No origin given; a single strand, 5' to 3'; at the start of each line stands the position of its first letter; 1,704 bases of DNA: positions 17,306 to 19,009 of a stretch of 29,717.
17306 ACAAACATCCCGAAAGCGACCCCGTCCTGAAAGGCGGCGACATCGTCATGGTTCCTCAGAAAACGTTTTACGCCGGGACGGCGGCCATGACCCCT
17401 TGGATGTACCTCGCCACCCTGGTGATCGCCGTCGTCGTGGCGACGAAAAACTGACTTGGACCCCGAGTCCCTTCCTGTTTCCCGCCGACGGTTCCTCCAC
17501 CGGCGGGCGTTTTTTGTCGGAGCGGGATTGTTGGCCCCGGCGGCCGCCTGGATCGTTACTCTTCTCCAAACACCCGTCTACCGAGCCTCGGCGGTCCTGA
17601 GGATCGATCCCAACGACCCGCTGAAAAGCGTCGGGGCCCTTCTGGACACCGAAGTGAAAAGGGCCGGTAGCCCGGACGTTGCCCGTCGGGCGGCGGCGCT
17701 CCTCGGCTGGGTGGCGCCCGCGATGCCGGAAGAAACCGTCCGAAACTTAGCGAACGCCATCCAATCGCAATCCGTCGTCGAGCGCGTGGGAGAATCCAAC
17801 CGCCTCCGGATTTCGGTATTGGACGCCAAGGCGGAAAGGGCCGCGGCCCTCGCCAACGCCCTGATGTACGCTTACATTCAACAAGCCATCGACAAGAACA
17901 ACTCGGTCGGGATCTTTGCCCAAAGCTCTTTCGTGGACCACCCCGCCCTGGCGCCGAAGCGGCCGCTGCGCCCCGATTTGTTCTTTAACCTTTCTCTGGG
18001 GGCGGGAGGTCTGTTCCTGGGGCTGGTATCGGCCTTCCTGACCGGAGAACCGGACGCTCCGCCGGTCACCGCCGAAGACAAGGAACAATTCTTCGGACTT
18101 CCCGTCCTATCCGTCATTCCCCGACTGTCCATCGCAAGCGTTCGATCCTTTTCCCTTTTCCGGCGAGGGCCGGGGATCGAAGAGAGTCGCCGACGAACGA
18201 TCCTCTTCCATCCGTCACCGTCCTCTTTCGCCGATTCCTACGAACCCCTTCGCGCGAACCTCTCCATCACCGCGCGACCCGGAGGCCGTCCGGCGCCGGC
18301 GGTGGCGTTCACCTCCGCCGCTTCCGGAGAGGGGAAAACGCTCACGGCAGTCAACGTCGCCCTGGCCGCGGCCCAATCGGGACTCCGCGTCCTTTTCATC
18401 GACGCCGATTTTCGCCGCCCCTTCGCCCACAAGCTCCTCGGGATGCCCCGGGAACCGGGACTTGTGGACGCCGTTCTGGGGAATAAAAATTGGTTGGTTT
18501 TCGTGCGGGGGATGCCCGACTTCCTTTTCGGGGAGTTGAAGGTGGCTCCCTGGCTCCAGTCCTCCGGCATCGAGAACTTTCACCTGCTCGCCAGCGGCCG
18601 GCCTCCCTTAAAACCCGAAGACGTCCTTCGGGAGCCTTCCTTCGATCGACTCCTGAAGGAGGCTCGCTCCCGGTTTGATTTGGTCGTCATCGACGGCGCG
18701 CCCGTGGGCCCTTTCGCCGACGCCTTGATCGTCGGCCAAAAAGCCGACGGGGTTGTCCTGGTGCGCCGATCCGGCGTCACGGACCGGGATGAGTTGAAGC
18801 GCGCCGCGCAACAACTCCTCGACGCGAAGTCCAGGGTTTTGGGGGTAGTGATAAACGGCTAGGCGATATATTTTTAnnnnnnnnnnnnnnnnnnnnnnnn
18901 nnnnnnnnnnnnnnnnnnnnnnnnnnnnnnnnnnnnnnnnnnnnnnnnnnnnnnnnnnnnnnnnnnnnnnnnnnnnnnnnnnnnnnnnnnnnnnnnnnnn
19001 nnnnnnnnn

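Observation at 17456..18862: Wzc-like kinase with intact Walker motifs, no Tyr tail and a very short periplasmic domain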

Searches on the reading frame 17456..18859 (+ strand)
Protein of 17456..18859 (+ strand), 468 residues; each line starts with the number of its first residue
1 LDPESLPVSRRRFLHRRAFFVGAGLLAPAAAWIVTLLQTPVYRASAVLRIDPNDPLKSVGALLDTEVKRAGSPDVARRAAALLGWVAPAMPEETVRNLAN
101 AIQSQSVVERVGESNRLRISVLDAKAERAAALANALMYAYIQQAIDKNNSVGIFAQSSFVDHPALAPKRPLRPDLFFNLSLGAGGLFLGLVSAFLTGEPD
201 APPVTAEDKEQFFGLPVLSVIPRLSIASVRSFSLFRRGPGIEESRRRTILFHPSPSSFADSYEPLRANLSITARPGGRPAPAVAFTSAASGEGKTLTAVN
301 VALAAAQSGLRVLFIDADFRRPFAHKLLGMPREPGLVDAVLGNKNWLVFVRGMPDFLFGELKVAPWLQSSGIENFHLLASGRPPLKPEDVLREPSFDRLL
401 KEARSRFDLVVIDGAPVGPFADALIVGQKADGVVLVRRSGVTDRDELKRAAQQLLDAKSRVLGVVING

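Call 3: search_protein_families(library=pfam, proteins=[window:17456-18859:+], max_evalue=0.01)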
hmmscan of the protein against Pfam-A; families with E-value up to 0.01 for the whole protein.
window:17456-18859:+ (468 aa): 5 families
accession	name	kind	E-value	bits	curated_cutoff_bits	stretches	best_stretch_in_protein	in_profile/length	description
PF01656.29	CbiA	-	6e-10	39.6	25.4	1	283-467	1-81/125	CobQ/CobB/MinD/ParA nucleotide binding domain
PF13614.12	AAA_31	-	1.3e-07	32.1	27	1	283-416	4-127/177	AAA domain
PF25199.1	nSTAND_NTPase5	-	0.00025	21.4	34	1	275-335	35-88/145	Novel STAND NTPase 5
PF10609.15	ParA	-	0.00075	19.4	27.1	1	283-332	6-55/246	NUBPL iron-transfer P-loop NTPase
PF09140.17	MipZ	-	0.0022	17.8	20.7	0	286-327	6-47/262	ATPase MipZ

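Call 4: search_protein_families(library=ncbifam, proteins=[window:17456-18859:+], max_evalue=0.01)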
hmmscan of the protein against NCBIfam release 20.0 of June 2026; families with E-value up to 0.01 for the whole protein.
window:17456-18859:+ (468 aa): 16 families
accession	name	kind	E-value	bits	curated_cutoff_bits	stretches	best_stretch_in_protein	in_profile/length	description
TIGR01007.1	eps_fam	subfamily_domain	1e-34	119.8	108.05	1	262-467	3-188/204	polysaccharide biosynthesis tyrosine autokinase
TIGR03018.1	pepcterm_TyrKin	hypoth_equivalog_domain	6.1e-28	97.6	230.65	1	257-467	10-207/207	XrtA-associated tyrosine autokinase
NF007350.0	PRK09841.1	equivalog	6.7e-27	93.9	1248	1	258-468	511-702/726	tyrosine-protein kinase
TIGR01005.1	eps_transp_fam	subfamily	8.9e-27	93.6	411.7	1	257-467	525-716/754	exopolysaccharide transport protein family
NF008568.0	PRK11519.1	equivalog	1.2e-24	86.5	1068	1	285-467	531-696/720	tyrosine-protein kinase Wzc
TIGR03029.1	EpsG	equivalog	1.2e-23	83.7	313.8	1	278-467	101-273/274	chain length determinant protein tyrosine kinase EpsG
NF041546.1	ParA_partition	equivalog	6.7e-07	29.1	180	1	283-318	2-37/203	ParA family partition ATPase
TIGR01968.1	minD_bact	equivalog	1.4e-06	27.8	212.9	1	282-443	3-150/261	septum site-determining protein MinD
TIGR01969.1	minD_arch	subfamily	4e-06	26.2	201.75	1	283-342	3-62/251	cell division ATPase MinD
NF047398.1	AAA_KGGVGR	domain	6.8e-06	26.5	90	1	281-345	3-70/190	KGGVGR-motif variant AAA ATPase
TIGR03815.1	CpaE_hom_Actino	equivalog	1e-05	24.9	154.45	1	266-437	97-252/340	septum site-determining protein Ssd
NF008669.0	PRK11670.1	equivalog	5.1e-05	22.3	348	1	283-331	110-158/369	iron-sulfur cluster carrier protein ApbC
TIGR03017.1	EpsF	equivalog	0.00017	20.5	422.75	0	100-221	325-443/444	chain length determinant protein EpsF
TIGR03007.1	pepcterm_ChnLen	equivalog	0.003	15.9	278.85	0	162-225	400-464/498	XrtA system polysaccharide chain length determinant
NF041136.1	MrpORP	equivalog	0.0051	16.1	450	1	286-332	11-57/365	iron-sulfur cluster carrier protein MrpORP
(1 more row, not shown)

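Call 6: find_homologous_proteins(query=window:17456-18859:+)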
Query window:17456-18859:+ (468 aa): 411 proteins with E <= 0.001 among 8000 candidates; the best 120 are listed.
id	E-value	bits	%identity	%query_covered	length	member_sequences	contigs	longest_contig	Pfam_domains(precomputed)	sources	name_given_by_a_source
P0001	1.4e-282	955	100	95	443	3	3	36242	PF01656.30,PF13614.13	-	-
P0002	3.5e-134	466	55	66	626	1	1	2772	PF02706.21,PF01656.30,PF13614.13,PF13807.12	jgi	jgi:tyrosine-protein kinase Etk/Wzc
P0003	6.9e-127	442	56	67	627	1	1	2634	PF13614.13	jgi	jgi:capsular exopolysaccharide synthesis family protein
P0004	1.3e-126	441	51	71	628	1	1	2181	PF02706.21,PF13614.13,PF13807.12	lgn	-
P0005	2.4e-125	437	55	67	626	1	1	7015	PF13614.13,PF13807.12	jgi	jgi:tyrosine-protein kinase Etk/Wzc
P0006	8.2e-106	373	48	67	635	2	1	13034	PF01656.30,PF13614.13,PF13807.12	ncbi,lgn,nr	ncbi:MAG: hypothetical protein LHV69_10100 [Elusimicrobia bacterium]|nr:hypothetical protein [Candid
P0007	3.7e-101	357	46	67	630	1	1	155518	PF02706.21,PF13614.13,PF13807.12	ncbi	-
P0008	4.2e-83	298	47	67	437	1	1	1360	-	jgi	jgi:tyrosine-protein kinase Etk/Wzc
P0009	2.5e-76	276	39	67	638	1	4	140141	PF02706.21,PF13614.13,PF13807.12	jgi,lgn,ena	-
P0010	1.3e-73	267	37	67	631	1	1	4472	PF02706.21,PF01656.30,PF13614.13,PF13807.12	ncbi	ncbi:MAG: polysaccharide biosynthesis tyrosine autokinase, partial [Elusimicrobiota bacterium]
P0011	3.1e-58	216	38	62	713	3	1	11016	PF02706.21,PF10609.16,PF01656.30,PF13614.13,PF13807.12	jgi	jgi:polysaccharide biosynthesis transport protein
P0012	1.2e-56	211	37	66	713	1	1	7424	PF02706.21,PF10609.16,PF01656.30,PF13614.13,PF13807.12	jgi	jgi:succinoglycan biosynthesis transport protein ExoP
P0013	7.5e-53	198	37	66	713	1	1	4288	PF02706.21,PF10609.16,PF01656.30,PF13614.13,PF13807.12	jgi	jgi:succinoglycan biosynthesis transport protein ExoP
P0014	2.8e-52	196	38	66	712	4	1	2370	PF10609.16,PF01656.30,PF13614.13,PF25199.2,PF13807.12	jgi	jgi:capsular exopolysaccharide synthesis family protein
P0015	8.2e-52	195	39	61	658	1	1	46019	PF02706.21,PF10609.16,PF01656.30,PF13614.13,PF13807.12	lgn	-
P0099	9.8e-25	106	32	64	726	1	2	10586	PF02706.21,PF10609.16,PF01656.30,PF13614.13,PF09140.18,PF13807.12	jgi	jgi:capsular exopolysaccharide synthesis family protein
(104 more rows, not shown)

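Call 7: search_solved_structures(query=window:17456-18859:+, show_alignments=3)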
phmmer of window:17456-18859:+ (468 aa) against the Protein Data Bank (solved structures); distinct sequences matched with E-value up to 0.001: 21.
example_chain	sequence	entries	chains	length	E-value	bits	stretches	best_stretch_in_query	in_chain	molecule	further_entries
3bfv_A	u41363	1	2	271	2.8e-21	79.2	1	208-467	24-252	Membrane protein CapA1, Protein tyrosine kinase,Protein tyrosine kinase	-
4jmp_A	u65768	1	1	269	4.9e-21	78.4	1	247-467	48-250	C-terminal fragment of CapA, Protein tyrosine kinase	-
2ved_A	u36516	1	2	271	1.9e-20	76.5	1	208-467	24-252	MEMBRANE PROTEIN CAPA1, PROTEIN TYROSINE KINASE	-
4jlv_A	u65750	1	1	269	1.8e-19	73.3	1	212-467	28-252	C-terminal fragment of Membrane protein CapA1, Putative uncharacterized protein capB1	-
3cio_A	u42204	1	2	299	4.2e-18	68.7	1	258-468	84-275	Tyrosine-protein kinase etk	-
6z0p_A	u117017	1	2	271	8.1e-18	67.8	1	210-468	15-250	BceF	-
7ni2_A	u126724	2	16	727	1.3e-16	63.8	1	160-465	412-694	Tyrosine-protein kinase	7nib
9exq_D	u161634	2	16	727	1.3e-16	63.8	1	160-465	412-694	Putative transmembrane protein Wzc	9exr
9i2q_D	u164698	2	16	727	1.3e-16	63.8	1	160-465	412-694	Putative transmembrane protein Wzc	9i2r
9exo_H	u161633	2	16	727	1.3e-16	63.8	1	160-465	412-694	Putative transmembrane protein Wzc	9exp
7nhr_A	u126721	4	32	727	1.3e-16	63.8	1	160-465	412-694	Putative transmembrane protein Wzc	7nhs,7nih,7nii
9xgv_A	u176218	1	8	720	1.3e-15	60.6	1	185-467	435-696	Tyrosine-protein kinase wzc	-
9r62_I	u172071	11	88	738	1.5e-15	60.3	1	212-467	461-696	Tyrosine-protein kinase wzc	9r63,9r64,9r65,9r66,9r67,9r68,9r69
3la6_A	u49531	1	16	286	9.5e-15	57.7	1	239-467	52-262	Tyrosine-protein kinase wzc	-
6u1q_A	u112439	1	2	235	8.8e-13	51.2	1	282-467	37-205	VpsO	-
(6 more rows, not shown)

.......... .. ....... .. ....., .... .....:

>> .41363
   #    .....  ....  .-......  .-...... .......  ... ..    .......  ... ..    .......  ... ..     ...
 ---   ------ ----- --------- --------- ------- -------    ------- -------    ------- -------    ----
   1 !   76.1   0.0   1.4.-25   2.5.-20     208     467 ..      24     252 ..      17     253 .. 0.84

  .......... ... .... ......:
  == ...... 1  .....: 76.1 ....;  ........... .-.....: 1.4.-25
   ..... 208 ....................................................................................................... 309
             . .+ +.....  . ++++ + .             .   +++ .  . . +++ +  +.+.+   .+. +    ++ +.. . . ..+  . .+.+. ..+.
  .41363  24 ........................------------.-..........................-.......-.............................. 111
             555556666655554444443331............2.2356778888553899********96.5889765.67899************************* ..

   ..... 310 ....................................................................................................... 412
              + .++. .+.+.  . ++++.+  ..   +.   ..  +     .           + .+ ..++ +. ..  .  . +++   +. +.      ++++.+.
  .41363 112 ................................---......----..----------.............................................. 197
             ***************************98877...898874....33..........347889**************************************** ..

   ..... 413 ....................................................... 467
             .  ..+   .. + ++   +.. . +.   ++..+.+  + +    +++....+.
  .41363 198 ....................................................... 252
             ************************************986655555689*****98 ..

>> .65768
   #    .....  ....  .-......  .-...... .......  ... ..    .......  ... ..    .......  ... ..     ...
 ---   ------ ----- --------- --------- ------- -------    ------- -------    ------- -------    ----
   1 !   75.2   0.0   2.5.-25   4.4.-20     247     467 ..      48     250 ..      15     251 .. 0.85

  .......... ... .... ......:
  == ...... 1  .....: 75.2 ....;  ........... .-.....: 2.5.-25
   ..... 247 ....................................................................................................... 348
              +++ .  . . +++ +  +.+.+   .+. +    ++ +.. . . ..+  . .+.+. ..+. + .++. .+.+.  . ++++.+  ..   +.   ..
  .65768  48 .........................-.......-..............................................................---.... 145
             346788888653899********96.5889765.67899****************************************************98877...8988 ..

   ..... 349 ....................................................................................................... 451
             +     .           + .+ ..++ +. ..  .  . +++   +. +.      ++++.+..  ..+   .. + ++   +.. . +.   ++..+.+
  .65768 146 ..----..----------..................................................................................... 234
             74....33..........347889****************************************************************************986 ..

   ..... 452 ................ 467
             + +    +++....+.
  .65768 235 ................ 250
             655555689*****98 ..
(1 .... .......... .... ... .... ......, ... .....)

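Call 10: list_cluster_members(proteins=[P0001])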
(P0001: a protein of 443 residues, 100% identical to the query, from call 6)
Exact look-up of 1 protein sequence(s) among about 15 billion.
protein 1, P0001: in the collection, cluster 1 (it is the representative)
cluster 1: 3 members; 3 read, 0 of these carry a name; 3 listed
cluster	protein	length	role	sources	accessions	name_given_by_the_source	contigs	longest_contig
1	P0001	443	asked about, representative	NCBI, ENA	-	-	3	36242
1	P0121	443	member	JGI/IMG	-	-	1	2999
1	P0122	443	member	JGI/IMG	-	-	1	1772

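Call 12: find_encoding_contigs(protein=P0121, flank=3000)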
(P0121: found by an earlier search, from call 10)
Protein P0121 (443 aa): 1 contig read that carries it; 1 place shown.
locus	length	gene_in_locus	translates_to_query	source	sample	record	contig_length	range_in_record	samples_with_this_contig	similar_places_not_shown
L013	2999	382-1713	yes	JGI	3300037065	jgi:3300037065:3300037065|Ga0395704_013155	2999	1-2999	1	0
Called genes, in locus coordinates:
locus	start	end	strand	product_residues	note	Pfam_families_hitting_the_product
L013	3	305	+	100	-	?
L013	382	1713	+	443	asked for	PF01656:CbiA, PF13614:AAA_31 (weak)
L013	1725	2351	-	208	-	-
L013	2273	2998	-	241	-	?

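Call 13: find_encoding_contigs(protein=P0122, flank=3000)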
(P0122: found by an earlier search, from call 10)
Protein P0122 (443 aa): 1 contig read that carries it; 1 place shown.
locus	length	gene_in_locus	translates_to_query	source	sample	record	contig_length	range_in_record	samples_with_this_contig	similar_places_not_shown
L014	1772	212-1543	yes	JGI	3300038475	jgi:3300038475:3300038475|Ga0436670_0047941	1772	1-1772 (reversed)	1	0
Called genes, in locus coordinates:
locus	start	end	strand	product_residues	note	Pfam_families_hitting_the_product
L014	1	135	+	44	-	?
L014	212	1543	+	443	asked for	PF01656:CbiA, PF13614:AAA_31 (weak)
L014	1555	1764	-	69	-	-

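Call 14: find_encoding_contigs(protein=P0001, flank=3000)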
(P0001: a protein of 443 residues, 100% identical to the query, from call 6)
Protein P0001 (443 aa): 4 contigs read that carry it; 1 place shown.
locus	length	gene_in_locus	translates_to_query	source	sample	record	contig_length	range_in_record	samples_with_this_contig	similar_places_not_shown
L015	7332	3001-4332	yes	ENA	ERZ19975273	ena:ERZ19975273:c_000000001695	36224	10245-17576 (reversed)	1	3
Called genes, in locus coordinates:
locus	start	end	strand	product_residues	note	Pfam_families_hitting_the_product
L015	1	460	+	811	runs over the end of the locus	PF07244:POTRA, PF08479:POTRA_2 (faint), PF07244:POTRA, PF01103:Omp85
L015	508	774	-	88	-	-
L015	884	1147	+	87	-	-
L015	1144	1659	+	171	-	PF16561:AMPK1_CBM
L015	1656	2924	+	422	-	PF02563:Poly_export, PF22461:SLBB_2, PF10531:SLBB, PF22461:SLBB_2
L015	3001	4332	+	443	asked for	PF01656:CbiA, PF13614:AAA_31 (weak)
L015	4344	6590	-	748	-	PF26626:DUF8201, PF13231:PMT_2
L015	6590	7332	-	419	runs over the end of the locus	PF01875:Memo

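Call 26: find_related_loci(query=window:17456-18859:+, collection=metagenome_contigs, flank=2500)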
Query window:17456-18859:+ (468 aa) in metagenome_contigs; peptide patterns used: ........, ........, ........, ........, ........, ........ (x = any residue, [..] = any of these).
301 stretches matched a pattern; 1 encode a relative of the query (tblastn E <= 1e-3); 1 distinct loci.
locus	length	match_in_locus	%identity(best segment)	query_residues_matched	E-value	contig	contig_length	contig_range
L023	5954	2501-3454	28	103-467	5e-29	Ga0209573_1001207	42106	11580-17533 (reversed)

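Call 45: find_encoding_contigs(protein=P0005, flank=5000)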
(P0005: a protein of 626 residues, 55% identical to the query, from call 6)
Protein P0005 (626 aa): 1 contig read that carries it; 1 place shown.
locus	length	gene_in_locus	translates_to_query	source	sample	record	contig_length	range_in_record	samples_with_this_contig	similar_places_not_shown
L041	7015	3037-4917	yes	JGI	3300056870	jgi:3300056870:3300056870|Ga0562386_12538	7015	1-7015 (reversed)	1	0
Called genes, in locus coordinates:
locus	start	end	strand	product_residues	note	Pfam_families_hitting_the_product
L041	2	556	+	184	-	?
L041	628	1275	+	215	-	-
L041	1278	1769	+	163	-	PF16561:AMPK1_CBM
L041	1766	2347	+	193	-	-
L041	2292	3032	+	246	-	PF02563:Poly_export (weak), PF10531:SLBB, PF22461:SLBB_2, PF10531:SLBB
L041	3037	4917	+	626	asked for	PF13807:GNVR (weak), PF13614:AAA_31 (weak)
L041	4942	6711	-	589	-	-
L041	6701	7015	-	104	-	?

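Call 46: find_encoding_contigs(protein=P0002, flank=3000)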
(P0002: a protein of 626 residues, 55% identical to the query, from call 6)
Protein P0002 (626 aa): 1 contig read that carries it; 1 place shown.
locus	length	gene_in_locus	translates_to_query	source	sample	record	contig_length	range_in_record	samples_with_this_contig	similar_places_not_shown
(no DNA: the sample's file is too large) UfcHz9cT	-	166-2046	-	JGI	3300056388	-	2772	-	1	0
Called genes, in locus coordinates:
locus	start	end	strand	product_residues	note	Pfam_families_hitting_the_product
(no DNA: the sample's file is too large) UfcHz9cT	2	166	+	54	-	?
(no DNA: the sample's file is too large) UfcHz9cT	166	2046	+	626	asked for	PF02706:Wzz (weak), PF01656:CbiA (faint), PF13807:GNVR (weak), PF13614:AAA_31 (weak)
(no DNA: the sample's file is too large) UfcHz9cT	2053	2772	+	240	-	?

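Call 63: find_encoding_contigs(protein=P0099, flank=3000, max_places=3)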
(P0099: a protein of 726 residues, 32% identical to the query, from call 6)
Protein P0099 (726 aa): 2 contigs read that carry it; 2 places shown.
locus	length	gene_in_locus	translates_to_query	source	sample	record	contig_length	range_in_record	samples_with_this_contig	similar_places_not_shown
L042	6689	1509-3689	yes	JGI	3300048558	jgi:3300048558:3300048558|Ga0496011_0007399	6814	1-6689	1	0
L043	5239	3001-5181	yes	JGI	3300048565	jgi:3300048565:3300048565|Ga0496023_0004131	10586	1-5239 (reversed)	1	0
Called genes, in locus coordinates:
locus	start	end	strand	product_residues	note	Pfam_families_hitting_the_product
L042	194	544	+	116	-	-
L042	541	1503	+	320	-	PF02563:Poly_export, PF10531:SLBB (faint), PF22461:SLBB_2 (weak)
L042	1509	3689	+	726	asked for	PF02706:Wzz (weak), PF13807:GNVR, PF01656:CbiA, PF09140:MipZ (weak), PF10609:ParA, PF13614:AAA_31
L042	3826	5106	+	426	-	PF01943:Polysacc_synt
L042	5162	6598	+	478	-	-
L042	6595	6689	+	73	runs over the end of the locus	?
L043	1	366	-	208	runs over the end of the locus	PF01730:UreF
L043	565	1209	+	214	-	PF02397:Bac_transf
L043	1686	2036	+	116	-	-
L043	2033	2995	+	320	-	PF02563:Poly_export, PF10531:SLBB (faint), PF22461:SLBB_2 (weak)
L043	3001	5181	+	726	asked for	PF02706:Wzz (weak), PF13807:GNVR, PF01656:CbiA, PF09140:MipZ (weak), PF10609:ParA, PF13614:AAA_31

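Call 67: predict_structure(alignment_id=A3)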
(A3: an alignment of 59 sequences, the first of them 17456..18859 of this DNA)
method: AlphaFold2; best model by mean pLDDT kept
length: 468 residues; sequences in the alignment: 59
mean_pLDDT: 89.1   pTM: 0.70
mean pLDDT of the five models: 89.1, 87.3, 87.2, 86.9, 85.7
residues with pLDDT >= 90: 310; 70-90: 113; 50-70: 44; < 50: 1
segments of 3 or more residues with pLDDT < 50: none
pLDDT, mean of each block of 10 residues (from residue 1): 67 82 89 95 98 85 95 98 97 98 98 96 98 98 90 75 98 94 89 71 55 82 72 63 87 84 89 68 96 95 94 97 94 97 96 85 77 94 96 98 96 94 97 94 91 97 94
secondary structure, 60 per line:
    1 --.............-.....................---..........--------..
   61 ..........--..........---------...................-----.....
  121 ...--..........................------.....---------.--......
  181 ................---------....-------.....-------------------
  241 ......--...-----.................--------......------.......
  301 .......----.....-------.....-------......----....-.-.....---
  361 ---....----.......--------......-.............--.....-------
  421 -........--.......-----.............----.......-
elements in order: H3-15 H17-37 E41-50 H59-70 H73-82 H92-105 E106-110 E116-123 H126-151 E158-162 H175-196 H206-209 E217-221 H241-246 H257-273 E282-287 H294-307 E312-316 H324-328 H336-341 H346-349 H353-357 H364-367 E375-378 H387-392 H394-406 E409-413 H422-429 E432-438 H444-456 E461-467

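Call 69: fold_search(model_id=the predicted structure, library=pdb)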
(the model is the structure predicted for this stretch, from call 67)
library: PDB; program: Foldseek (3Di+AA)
matches with E <= 10: 1301; with E <= 0.001: 206
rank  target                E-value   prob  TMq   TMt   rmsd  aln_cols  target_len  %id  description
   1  7nhr_E                8.4e-27  1.00  0.55  0.51   8.1       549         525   17  Putative transmembrane protein Wzc K540M C1 (released 2021-08-25)
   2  7nhr_C                1.3e-26  1.00  0.56  0.48   7.9       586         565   16  Putative transmembrane protein Wzc K540M C1 (released 2021-08-25)
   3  7nhr_B                3.2e-26  1.00  0.54  0.47   8.9       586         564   16  Putative transmembrane protein Wzc K540M C1 (released 2021-08-25)
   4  9i2q_E                5.3e-26  1.00  0.54  0.51   8.1       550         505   17  Wzc-K540M-3YE MgADP C1 (released 2025-04-30)
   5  9i2q_B                7.8e-26  1.00  0.54  0.48   8.6       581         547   16  Wzc-K540M-3YE MgADP C1 (released 2025-04-30)
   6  7nhs_A                9.8e-26  1.00  0.53  0.49   8.1       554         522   17  Wzc K540M C8 (released 2021-08-25)
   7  9i2q_C                1.1e-25  1.00  0.54  0.48   8.8       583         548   16  Wzc-K540M-3YE MgADP C1 (released 2025-04-30)
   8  9exq_B                1.2e-25  1.00  0.53  0.47   9.2       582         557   16  Wzc-K540M-3YE-N711Y MgADP C1 (released 2025-04-23)
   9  9exq_E                1.9e-25  1.00  0.53  0.49   8.1       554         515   17  Wzc-K540M-3YE-N711Y MgADP C1 (released 2025-04-23)
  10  7nib_E                2.5e-25  1.00  0.54  0.50   7.9       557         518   17  Wzc-K540M-4YE C1 (released 2021-08-25)
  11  9exo_C                2.5e-25  1.00  0.54  0.47   8.3       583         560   16  Wzc-K540M-2YE MgADP C1 (released 2025-04-23)
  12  9exo_B                3.0e-25  1.00  0.54  0.47   9.1       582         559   16  Wzc-K540M-2YE MgADP C1 (released 2025-04-23)
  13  7nib_F                4.6e-25  1.00  0.53  0.49   8.0       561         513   17  Wzc-K540M-4YE C1 (released 2021-08-25)
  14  9exo_E                4.9e-25  1.00  0.55  0.51   8.0       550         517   17  Wzc-K540M-2YE MgADP C1 (released 2025-04-23)
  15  9exq_C                6.9e-25  1.00  0.54  0.47   8.4       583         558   16  Wzc-K540M-3YE-N711Y MgADP C1 (released 2025-04-23)
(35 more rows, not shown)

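Call 89: search_protein_representatives(protein=window:17456-18859:+)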
Query: 468 residues. Proteins with E-value up to 0.001 (for the whole library): 63899; up to 1e-10: 34605; up to 1e-30: 681. The best 150 are listed.
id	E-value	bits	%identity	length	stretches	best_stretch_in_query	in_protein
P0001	4.6e-283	955.2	100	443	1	26-468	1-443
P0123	8.8e-106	370.9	46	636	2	156-467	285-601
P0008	1.3e-83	297.8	47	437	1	153-467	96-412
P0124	1.2e-76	274.9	39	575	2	99-466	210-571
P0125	2.4e-66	240.9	40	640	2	159-467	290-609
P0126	1.6e-62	228.4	38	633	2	164-468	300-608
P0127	9.5e-60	219.2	36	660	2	154-467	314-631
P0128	4.1e-59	217.1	37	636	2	162-467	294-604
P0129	1.6e-58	215.2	40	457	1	162-467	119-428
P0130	4.6e-57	210.4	37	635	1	133-468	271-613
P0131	1.1e-55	205.9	33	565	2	159-467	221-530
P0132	1.1e-55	205.8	32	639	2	162-467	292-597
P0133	1.2e-55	205.7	33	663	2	132-468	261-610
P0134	2.2e-55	204.8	35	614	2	161-467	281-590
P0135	9.5e-55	202.7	35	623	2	157-467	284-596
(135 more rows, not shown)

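Call 92: find_encoding_contigs(protein=P0124, flank=4000, max_places=3)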
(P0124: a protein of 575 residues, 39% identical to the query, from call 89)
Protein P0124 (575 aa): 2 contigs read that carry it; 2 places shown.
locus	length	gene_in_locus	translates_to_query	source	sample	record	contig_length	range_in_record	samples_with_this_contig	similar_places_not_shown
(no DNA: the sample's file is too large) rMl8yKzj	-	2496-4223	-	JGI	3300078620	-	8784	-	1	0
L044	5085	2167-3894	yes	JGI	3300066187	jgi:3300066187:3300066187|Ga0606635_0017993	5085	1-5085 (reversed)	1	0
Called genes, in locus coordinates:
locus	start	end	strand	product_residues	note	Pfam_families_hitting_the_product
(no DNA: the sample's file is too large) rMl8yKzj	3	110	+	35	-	?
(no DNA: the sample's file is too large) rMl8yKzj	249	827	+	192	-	-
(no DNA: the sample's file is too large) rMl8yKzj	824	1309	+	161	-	PF16561:AMPK1_CBM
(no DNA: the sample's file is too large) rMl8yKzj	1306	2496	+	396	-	PF02563:Poly_export, PF10531:SLBB (weak), PF22461:SLBB_2, PF10531:SLBB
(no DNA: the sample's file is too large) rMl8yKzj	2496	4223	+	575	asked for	-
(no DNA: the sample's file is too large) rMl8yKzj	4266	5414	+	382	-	PF13579:Glyco_trans_4_4, PF13439:Glyco_transf_4, PF20706:GT4-conflict (weak), PF00534:Glycos_transf_1, PF13692:Glyco_trans_1_4, PF13524:Glyco_trans_1_2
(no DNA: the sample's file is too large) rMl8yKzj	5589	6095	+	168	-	-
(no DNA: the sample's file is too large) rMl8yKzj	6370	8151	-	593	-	PF02518:HATPase_c (weak), PF13589:HATPase_c_3, PF01119:DNA_mis_repair, PF08676:MutL_C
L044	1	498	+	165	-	?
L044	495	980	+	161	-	PF16561:AMPK1_CBM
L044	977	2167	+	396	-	PF02563:Poly_export, PF10531:SLBB (weak), PF22461:SLBB_2, PF10531:SLBB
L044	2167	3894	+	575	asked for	-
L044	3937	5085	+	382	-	PF13579:Glyco_trans_4_4, PF13439:Glyco_transf_4, PF20706:GT4-conflict (weak), PF00534:Glycos_transf_1, PF13692:Glyco_trans_1_4, PF13524:Glyco_trans_1_2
